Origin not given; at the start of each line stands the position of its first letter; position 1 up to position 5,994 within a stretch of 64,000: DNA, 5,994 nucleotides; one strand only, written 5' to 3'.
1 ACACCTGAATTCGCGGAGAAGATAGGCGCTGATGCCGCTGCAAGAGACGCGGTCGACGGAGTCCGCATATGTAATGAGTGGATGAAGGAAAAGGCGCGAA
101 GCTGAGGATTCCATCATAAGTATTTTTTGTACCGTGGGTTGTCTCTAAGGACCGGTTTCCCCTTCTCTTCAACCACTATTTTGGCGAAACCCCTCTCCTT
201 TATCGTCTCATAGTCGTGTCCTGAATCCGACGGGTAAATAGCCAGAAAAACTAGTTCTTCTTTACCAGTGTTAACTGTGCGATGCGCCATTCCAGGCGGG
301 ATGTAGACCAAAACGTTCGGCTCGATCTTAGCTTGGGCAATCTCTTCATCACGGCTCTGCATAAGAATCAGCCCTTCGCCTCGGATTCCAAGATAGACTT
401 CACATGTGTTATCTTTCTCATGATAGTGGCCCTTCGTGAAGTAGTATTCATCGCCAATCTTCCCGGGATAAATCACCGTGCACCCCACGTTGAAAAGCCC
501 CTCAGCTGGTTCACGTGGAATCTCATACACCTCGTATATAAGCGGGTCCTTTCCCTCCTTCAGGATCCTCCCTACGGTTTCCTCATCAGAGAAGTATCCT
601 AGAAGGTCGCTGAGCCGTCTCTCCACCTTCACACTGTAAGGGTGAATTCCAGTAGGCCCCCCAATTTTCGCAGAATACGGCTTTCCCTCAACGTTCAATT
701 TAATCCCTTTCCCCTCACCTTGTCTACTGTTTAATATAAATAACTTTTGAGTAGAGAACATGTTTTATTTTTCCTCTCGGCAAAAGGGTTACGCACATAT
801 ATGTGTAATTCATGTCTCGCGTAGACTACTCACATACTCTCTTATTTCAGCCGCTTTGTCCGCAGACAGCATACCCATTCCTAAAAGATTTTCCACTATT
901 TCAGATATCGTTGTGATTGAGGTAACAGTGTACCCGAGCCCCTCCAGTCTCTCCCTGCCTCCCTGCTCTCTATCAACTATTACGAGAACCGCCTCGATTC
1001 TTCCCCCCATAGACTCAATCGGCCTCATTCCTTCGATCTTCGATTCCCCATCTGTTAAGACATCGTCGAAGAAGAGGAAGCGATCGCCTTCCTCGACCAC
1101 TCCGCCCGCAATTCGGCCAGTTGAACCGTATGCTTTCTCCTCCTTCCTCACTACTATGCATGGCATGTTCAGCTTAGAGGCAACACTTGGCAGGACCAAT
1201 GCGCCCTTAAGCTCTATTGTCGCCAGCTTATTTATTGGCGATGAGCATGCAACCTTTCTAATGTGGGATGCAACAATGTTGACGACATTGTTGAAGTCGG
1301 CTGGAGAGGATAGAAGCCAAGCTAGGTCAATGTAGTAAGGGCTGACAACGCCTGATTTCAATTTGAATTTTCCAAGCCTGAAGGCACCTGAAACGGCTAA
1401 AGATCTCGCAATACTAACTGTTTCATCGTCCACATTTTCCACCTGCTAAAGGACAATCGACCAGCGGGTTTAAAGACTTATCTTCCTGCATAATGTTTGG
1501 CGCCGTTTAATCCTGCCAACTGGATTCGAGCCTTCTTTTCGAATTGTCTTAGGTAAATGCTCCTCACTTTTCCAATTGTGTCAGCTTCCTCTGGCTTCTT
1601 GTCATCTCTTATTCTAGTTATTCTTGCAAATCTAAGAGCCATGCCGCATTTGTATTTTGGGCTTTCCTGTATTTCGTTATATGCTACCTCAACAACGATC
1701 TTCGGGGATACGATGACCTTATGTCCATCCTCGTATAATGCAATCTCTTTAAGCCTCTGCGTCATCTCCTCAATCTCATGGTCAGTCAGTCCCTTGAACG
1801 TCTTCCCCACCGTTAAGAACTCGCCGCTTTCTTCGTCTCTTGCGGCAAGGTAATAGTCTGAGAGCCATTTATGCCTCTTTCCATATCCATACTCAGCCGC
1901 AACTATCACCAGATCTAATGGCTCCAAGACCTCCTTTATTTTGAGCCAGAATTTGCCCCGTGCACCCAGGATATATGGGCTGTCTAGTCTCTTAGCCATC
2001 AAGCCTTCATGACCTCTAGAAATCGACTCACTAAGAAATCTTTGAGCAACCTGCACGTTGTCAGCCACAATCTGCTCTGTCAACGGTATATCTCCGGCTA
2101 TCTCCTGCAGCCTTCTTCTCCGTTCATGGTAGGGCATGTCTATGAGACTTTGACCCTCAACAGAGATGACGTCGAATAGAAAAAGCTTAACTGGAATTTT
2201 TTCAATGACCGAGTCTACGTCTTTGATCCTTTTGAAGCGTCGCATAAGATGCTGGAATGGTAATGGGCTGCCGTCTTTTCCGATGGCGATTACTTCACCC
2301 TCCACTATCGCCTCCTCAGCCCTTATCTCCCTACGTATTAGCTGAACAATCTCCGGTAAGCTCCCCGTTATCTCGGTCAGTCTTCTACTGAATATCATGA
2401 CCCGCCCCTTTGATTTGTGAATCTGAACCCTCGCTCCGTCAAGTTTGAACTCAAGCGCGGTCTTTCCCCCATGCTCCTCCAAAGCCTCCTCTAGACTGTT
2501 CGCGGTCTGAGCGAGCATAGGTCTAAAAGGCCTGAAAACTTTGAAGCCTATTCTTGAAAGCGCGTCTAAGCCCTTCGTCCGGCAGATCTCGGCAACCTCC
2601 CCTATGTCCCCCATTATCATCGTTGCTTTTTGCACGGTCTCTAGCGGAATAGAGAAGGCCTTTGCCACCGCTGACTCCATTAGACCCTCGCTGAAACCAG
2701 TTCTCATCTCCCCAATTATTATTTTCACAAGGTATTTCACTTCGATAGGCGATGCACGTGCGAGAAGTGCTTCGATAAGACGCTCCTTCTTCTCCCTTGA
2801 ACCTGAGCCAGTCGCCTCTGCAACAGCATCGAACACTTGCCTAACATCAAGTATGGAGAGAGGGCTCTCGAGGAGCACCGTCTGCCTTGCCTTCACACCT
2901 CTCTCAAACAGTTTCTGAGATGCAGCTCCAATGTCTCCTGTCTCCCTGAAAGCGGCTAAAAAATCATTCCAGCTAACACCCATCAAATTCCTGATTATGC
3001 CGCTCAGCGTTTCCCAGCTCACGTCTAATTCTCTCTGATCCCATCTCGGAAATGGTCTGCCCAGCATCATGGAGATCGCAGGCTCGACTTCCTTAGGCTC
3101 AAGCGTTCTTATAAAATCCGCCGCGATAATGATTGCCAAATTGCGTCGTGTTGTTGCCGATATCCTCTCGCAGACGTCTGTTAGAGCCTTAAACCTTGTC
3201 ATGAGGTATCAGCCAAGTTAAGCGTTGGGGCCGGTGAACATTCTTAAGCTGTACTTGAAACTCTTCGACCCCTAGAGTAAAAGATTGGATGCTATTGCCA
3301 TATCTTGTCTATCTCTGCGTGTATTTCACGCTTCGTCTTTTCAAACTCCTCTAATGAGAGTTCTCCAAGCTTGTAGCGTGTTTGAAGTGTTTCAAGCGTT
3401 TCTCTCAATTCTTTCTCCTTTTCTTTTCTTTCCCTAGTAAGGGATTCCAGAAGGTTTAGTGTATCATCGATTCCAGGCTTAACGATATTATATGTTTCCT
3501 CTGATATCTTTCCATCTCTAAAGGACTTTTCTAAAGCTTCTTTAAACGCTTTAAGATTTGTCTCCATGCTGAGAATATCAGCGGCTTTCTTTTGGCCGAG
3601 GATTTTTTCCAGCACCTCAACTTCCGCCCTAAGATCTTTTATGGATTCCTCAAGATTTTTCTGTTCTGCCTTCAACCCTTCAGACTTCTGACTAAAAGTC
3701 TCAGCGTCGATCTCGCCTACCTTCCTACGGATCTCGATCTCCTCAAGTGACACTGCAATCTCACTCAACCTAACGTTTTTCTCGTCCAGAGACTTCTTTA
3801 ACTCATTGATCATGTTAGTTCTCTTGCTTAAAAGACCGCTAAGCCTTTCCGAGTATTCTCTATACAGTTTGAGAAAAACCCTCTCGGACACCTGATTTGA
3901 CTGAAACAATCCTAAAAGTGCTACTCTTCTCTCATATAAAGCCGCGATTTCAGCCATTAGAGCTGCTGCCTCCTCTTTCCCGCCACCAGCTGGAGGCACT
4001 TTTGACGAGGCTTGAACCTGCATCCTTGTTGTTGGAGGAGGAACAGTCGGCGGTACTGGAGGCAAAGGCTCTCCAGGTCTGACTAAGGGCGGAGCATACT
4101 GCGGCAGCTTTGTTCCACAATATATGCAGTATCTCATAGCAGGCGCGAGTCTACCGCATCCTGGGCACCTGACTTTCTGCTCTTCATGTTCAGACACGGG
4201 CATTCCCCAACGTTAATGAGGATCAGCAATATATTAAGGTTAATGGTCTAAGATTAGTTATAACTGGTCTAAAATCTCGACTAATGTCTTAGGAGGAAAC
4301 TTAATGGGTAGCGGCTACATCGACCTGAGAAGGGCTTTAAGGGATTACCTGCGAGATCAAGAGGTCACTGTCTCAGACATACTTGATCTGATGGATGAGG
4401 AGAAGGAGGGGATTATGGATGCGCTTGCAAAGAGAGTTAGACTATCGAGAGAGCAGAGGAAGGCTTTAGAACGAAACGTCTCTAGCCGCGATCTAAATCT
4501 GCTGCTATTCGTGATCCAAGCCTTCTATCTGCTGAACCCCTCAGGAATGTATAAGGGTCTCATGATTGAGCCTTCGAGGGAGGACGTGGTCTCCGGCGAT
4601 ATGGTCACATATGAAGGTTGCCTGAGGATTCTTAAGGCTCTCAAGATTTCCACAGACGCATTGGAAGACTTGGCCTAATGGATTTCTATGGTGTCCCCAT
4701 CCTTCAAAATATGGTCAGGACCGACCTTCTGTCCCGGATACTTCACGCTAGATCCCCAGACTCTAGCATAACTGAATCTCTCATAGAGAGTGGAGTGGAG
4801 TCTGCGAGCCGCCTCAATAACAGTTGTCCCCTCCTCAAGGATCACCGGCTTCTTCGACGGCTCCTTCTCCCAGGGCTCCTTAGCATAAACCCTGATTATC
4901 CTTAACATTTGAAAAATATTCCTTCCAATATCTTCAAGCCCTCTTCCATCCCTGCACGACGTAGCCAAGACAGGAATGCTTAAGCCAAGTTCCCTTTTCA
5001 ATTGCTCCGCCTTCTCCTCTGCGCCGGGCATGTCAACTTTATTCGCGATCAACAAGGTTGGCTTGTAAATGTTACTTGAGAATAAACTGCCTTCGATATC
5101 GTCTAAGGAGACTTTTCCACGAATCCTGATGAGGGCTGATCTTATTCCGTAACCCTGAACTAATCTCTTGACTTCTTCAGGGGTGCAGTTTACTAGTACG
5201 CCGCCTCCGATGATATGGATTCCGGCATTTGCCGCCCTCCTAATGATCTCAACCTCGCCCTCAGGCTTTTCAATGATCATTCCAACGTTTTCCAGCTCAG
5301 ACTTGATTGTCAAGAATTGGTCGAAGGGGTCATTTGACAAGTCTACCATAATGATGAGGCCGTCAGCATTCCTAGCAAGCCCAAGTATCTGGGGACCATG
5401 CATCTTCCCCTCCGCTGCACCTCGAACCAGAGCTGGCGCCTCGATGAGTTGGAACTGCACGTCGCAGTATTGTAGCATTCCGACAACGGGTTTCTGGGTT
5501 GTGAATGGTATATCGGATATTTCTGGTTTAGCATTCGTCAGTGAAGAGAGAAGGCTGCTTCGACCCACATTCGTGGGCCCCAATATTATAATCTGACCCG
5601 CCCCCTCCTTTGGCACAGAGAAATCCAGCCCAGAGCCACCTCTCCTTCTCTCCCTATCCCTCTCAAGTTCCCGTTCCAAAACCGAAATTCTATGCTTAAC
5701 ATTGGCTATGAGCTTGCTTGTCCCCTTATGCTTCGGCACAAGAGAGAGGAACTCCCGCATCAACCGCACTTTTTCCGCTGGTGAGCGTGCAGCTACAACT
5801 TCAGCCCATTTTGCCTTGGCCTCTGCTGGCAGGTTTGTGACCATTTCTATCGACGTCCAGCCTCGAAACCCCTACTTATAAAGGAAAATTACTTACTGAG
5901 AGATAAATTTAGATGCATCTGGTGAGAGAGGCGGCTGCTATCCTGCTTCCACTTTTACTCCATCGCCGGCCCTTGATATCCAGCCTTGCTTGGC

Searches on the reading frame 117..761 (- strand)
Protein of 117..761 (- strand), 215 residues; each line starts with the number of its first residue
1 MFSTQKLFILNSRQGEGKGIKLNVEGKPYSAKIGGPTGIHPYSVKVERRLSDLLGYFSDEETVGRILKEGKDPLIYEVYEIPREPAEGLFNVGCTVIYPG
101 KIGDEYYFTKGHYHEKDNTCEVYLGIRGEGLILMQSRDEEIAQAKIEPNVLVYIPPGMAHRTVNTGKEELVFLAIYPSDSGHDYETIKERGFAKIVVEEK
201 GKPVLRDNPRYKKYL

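Call 27: search_protein_families(library=pfam, proteins=[window:117-761:-], max_evalue=0.01)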
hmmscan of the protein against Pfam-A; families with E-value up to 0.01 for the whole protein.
window:117-761:- (215 aa): 4 families
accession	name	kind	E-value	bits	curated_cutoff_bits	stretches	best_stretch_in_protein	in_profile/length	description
PF06560.17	GPI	-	3e-32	111.8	20.7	1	48-203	2-172/182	Glucose-6-phosphate isomerase (GPI)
PF07883.17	Cupin_2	-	7.6e-07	29.2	27.2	1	112-176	14-70/70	Cupin domain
PF14667.12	Polysacc_synt_C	-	7.5e-05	23.3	28.7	1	110-173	31-96/111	Polysaccharide biosynthesis C-terminal domain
PF00190.28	Cupin_1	-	0.00031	20.8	22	1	112-181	49-118/151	Cupin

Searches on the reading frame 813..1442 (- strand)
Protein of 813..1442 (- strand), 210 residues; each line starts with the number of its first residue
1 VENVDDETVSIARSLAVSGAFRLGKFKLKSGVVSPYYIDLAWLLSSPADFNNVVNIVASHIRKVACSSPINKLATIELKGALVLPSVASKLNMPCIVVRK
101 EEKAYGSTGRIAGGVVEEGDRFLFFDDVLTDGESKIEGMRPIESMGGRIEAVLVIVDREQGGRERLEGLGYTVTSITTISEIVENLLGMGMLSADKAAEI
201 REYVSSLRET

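Call 27: search_protein_families(library=pfam, proteins=[window:813-1442:-], max_evalue=0.01)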
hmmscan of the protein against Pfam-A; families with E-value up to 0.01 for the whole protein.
window:813-1442:- (210 aa): 1 family
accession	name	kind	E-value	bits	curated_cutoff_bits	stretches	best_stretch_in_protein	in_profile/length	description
PF00156.33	Pribosyltran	-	0.0026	17.5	26.3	1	72-174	32-141/158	Phosphoribosyl transferase domain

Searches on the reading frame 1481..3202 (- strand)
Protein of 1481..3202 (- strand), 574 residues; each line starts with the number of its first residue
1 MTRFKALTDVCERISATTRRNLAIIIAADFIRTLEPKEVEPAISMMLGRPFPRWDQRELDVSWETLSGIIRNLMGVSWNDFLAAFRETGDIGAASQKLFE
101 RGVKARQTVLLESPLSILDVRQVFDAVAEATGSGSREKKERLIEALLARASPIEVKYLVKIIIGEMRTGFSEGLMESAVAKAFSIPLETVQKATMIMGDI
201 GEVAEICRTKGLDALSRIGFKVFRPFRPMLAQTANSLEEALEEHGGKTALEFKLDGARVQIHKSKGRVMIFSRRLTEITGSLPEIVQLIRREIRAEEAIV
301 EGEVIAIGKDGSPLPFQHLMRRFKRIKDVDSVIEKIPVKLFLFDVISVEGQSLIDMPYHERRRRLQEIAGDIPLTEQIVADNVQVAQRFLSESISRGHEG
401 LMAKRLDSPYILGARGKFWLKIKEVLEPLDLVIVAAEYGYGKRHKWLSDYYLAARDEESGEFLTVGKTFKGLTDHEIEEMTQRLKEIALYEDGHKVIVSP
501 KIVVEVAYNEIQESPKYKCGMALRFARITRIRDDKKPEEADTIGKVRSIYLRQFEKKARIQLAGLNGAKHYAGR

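Call 27: search_protein_families(library=pfam, proteins=[window:1481-3202:-], max_evalue=0.01)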
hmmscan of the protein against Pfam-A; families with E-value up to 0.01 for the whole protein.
window:1481-3202:- (574 aa): 4 families
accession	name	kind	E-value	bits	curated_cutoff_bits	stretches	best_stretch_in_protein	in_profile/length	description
PF01068.26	DNA_ligase_A_M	-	2.3e-57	194.4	26.2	1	228-423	1-204/204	ATP dependent DNA ligase domain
PF04675.19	DNA_ligase_A_N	-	7.6e-35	121.1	24.6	1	4-180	2-174/174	DNA ligase N terminus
PF04679.21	DNA_ligase_A_C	-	4.4e-15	56.3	27.5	1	443-535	1-94/94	ATP dependent DNA ligase C terminal region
PF09414.15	RNA_ligase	-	3.7e-05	24.4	27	1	250-423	5-171/171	RNA ligase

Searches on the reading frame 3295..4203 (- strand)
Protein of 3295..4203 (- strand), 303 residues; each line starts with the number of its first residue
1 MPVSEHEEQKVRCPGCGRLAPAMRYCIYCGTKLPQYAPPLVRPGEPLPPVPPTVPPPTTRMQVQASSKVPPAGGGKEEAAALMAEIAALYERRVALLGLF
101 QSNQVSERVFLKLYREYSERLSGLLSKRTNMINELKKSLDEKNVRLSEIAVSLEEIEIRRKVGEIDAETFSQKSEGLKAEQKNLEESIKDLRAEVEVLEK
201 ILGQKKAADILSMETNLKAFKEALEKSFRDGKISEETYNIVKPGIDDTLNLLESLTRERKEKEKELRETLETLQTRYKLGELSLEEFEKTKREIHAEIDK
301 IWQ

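Call 27: search_protein_families(library=pfam, proteins=[window:3295-4203:-], max_evalue=0.01)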
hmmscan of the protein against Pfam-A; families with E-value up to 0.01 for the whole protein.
window:3295-4203:- (303 aa): 4 families
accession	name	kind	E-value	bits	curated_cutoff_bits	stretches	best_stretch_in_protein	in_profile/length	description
PF05120.17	GvpG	-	1.4e-06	28.8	30.6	1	263-299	30-66/67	Gas vesicle protein G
PF18822.6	CdvA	-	0.00032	21.1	30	0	92-199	2-109/123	CdvA-like coiled-coil domain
PF13248.11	Zn_ribbon_3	-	0.00054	19.8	27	1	10-33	2-26/26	zinc-ribbon domain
PF09851.14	SHOCT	-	0.0084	16.3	27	0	269-294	2-27/28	Short C-terminal domain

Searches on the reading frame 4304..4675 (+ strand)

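Call 27: search_protein_families(library=pfam, proteins=[window:4304-4675:+], max_evalue=0.01)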
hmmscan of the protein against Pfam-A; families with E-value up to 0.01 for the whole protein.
window:4304-4675:+ (124 aa): 1 family
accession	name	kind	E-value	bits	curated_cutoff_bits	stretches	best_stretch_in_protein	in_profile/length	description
PF04256.18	DUF434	-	0.0029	17.6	27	1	40-63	25-48/56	Protein of unknown function (DUF434)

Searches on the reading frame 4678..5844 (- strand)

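Call 27: search_protein_families(library=pfam, proteins=[window:4678-5844:-], max_evalue=0.01)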
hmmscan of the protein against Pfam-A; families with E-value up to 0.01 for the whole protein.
window:4678-5844:- (389 aa): 5 families
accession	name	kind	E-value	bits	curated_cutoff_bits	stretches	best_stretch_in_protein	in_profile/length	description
PF01926.29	MMR_HSR1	-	1.1e-17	64.6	21.9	1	84-179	1-95/113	50S ribosome-binding GTPase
PF16897.10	MMR_HSR1_Xtn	-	2.2e-14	53.8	35.2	1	208-315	3-105/106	C-terminal region of MMR_HSR1 domain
PF02824.27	TGS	-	4.4e-14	52.7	22.2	1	332-388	12-58/60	TGS domain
PF02421.24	FeoB_N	-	1.4e-05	25.1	27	1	84-138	2-56/156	Ferrous iron transport protein B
PF03193.22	RsgA_GTPase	-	0.0063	16.8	30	0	263-310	56-104/174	RsgA GTPase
